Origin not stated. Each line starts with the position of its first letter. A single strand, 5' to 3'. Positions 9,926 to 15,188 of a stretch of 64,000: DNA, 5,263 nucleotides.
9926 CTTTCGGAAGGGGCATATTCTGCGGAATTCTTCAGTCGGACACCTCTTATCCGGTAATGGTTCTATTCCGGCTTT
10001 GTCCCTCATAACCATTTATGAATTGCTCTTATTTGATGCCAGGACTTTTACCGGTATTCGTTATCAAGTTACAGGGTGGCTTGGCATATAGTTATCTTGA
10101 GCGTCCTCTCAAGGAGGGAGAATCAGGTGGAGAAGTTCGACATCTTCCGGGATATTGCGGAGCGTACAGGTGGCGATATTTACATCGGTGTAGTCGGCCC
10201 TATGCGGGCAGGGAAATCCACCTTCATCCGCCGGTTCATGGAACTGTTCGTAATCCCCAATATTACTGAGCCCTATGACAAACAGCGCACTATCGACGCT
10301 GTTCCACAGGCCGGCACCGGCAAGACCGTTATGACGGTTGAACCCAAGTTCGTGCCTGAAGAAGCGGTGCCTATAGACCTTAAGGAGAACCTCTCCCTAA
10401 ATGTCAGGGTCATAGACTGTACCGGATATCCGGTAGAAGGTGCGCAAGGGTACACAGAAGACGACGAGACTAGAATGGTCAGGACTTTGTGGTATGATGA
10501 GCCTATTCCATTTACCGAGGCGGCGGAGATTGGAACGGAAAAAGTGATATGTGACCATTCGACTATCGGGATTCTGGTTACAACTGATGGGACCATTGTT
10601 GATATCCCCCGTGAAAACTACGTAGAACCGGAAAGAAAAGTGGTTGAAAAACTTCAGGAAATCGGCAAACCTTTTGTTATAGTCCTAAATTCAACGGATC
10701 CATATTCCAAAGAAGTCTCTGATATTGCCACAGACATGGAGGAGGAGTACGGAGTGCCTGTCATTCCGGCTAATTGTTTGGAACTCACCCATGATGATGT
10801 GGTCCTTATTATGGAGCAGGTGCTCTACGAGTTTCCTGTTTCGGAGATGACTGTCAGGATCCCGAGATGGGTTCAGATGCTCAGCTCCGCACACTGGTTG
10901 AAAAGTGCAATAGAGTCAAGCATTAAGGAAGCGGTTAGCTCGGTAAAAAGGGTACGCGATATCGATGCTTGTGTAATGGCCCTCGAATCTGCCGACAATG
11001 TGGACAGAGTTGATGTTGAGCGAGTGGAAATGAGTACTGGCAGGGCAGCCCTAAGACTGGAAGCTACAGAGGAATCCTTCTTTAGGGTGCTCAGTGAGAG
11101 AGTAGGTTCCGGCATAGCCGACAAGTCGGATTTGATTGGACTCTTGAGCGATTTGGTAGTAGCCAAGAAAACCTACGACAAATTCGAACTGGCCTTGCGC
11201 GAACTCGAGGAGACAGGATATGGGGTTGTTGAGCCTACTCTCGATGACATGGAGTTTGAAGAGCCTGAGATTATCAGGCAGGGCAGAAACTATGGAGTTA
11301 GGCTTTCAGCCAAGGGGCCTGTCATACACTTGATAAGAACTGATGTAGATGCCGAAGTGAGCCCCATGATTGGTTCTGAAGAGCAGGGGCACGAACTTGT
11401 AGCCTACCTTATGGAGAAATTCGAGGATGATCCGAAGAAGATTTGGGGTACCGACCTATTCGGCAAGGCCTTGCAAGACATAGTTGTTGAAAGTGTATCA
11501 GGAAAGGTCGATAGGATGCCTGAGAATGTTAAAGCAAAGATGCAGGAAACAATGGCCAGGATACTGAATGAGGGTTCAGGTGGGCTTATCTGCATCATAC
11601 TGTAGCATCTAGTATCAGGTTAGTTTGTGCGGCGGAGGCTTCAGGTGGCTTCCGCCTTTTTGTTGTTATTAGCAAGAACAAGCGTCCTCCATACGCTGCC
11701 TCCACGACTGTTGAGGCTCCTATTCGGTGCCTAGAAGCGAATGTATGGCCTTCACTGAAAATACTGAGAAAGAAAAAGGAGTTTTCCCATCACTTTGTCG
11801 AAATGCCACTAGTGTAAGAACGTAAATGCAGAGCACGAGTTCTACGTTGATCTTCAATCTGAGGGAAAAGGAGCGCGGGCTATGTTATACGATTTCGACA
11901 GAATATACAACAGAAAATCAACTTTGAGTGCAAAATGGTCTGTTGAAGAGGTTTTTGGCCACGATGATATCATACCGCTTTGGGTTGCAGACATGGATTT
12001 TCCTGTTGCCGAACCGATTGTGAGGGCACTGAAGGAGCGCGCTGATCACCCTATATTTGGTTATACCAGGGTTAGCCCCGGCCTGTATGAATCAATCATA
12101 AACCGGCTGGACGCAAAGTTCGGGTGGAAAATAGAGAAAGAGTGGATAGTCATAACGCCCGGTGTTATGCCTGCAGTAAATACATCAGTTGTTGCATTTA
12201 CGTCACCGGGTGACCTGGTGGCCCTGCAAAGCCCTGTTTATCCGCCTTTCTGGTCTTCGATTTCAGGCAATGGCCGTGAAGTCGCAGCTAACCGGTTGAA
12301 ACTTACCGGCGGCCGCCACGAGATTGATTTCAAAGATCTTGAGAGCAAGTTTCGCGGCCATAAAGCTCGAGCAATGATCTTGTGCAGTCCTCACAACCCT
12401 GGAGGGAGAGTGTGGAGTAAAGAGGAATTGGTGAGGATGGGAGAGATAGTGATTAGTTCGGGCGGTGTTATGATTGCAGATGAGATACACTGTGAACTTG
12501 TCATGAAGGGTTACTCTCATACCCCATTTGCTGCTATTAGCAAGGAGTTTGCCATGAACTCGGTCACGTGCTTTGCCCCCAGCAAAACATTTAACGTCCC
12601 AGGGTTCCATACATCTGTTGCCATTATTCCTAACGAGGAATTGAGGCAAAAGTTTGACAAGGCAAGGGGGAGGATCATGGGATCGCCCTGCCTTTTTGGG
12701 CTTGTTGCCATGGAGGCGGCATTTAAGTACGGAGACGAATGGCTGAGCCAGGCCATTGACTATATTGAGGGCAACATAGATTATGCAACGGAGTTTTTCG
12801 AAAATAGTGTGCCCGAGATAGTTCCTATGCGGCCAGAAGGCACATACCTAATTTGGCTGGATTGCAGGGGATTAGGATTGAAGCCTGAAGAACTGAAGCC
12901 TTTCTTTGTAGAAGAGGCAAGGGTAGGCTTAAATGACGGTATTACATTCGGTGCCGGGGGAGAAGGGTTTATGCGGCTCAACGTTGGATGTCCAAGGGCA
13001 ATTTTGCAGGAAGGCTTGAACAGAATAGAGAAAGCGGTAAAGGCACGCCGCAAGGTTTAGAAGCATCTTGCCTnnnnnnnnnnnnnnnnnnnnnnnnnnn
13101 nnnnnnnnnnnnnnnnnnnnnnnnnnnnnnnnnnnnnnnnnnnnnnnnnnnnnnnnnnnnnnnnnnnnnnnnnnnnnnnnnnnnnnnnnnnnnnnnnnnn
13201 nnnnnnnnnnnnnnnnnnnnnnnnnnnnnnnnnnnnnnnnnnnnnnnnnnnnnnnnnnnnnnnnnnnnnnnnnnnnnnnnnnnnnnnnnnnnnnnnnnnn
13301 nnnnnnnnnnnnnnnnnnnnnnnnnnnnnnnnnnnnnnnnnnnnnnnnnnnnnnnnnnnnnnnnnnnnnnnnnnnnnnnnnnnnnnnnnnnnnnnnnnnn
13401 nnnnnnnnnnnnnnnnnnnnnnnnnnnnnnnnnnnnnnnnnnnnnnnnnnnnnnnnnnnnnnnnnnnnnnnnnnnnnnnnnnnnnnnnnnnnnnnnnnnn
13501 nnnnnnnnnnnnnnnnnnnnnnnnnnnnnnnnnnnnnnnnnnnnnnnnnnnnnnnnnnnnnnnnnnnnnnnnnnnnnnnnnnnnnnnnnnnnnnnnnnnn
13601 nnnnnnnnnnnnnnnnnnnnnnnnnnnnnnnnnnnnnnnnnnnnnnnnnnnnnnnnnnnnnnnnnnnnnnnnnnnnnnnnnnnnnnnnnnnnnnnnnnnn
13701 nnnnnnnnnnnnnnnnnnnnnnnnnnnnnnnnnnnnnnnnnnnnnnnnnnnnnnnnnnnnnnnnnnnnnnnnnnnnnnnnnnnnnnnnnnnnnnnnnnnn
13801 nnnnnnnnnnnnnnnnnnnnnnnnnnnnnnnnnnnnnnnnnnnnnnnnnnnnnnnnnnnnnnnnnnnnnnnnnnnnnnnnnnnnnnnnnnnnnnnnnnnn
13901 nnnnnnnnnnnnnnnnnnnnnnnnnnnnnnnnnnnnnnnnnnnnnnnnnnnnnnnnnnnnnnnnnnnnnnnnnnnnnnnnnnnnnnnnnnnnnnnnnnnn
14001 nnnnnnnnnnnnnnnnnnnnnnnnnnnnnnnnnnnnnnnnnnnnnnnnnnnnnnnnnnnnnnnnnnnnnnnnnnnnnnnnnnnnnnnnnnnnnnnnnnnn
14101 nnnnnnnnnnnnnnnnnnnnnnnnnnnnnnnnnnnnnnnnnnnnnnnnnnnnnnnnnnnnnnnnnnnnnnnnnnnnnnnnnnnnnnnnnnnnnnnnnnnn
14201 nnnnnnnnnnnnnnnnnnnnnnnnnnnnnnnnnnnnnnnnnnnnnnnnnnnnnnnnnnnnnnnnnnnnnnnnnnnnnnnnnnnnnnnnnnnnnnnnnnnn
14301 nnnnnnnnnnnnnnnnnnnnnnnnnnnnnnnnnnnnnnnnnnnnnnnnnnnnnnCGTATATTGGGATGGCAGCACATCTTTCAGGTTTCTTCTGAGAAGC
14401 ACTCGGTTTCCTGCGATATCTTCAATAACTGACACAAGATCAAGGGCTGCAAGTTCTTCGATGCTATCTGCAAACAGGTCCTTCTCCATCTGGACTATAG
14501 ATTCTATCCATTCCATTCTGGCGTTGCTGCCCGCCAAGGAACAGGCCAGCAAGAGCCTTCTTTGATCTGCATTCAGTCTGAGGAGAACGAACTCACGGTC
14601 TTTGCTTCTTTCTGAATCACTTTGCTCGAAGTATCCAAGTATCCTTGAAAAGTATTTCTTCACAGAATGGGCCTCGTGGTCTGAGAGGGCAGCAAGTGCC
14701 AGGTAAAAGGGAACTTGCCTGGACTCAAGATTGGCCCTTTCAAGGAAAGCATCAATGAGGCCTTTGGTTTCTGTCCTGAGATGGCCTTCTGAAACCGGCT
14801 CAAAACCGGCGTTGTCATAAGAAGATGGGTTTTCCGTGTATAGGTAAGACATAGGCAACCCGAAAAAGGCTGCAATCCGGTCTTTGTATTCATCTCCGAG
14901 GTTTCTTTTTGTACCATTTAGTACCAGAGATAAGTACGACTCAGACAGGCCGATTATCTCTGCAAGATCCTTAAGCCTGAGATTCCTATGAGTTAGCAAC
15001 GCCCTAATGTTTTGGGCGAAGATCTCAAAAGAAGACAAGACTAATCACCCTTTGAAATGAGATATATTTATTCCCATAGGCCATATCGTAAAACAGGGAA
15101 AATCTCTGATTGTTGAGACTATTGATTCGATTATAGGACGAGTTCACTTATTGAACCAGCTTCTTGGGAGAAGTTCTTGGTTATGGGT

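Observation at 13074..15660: Secreted proline-rich tandem-repeat pro-peptide gene, palindromic operator and 654-aa HTH-TPR regulator: a candidate peptide-signalling cassette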

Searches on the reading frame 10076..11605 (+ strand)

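Call 3: search_protein_families(library=pfam, proteins=[window:10076-11605:+], max_evalue=0.1)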
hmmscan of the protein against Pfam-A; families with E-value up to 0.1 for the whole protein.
window:10076-11605:+ (509 aa): 7 families
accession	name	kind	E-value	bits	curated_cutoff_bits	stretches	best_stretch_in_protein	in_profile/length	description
PF09547.16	SpoIVA_ATPase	-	1.7e-109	365.2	26.6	1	19-254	2-237/237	Stage IV sporulation protein A, ATPase domain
PF20438.3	SpoIVA_middle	-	6e-60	202.8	25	1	255-433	1-179/179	Stage IV sporulation protein A, middle domain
PF20439.3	SpoIVA_C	-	2.7e-30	104.8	25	1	434-509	1-76/76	Sporulation stage IV protein A, C-terminal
PF02421.24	FeoB_N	-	0.0052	16.8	27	1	184-234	92-143/156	Ferrous iron transport protein B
PF01926.29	MMR_HSR1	-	0.02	15.5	21.9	0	37-205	2-112/113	50S ribosome-binding GTPase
PF03308.22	MeaB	-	0.026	14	23.1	1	13-58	11-57/273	Methylmalonyl Co-A mutase-associated GTPase MeaB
PF03037.21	KMP11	-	0.069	14.4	28.3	0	472-497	6-31/90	Kinetoplastid membrane protein 11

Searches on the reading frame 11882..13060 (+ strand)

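Call 3: search_protein_families(library=pfam, proteins=[window:11882-13060:+], max_evalue=0.1)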
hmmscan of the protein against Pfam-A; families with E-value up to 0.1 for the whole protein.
window:11882-13060:+ (392 aa): 1 family
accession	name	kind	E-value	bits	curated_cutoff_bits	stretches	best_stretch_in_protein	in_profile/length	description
PF00155.27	Aminotran_1_2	-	1.2e-26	94.2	19.7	1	29-382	2-361/361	Aminotransferase class I and II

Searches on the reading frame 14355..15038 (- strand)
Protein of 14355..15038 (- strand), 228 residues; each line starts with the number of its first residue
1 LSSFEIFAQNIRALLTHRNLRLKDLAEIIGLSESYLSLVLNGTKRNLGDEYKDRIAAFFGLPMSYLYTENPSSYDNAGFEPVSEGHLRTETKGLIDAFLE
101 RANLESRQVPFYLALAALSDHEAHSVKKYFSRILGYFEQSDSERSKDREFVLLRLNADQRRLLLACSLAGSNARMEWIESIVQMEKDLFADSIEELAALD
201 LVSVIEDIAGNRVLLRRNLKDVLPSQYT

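Call 102: predict_structure(alignment_id=A5)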
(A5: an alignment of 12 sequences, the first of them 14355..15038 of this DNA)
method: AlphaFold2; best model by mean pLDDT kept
length: 228 residues; sequences in the alignment: 12
mean_pLDDT: 77.6   pTM: 0.40
mean pLDDT of the five models: 77.6, 75.4, 75.1, 72.0, 71.7
residues with pLDDT >= 90: 8; 70-90: 174; 50-70: 28; < 50: 18
segments of 3 or more residues with pLDDT < 50: 71-84, 225-228
pLDDT, mean of each block of 10 residues (from residue 1): 79 81 86 88 81 81 76 43 59 83 76 79 83 78 65 83 84 85 88 89 85 79 51
secondary structure, 60 per line:
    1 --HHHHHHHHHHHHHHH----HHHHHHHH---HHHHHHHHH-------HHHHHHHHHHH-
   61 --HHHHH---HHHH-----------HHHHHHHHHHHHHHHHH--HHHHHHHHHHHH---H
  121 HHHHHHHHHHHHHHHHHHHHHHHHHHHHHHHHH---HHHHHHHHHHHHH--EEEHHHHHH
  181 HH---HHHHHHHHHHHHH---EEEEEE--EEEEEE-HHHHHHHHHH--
elements in order: H3-17 H22-29 H33-41 H49-59 H63-67 H71-74 H86-102 H105-116 H120-153 H157-169 E172-174 H175-182 H186-198 E202-207 E210-215 H217-226
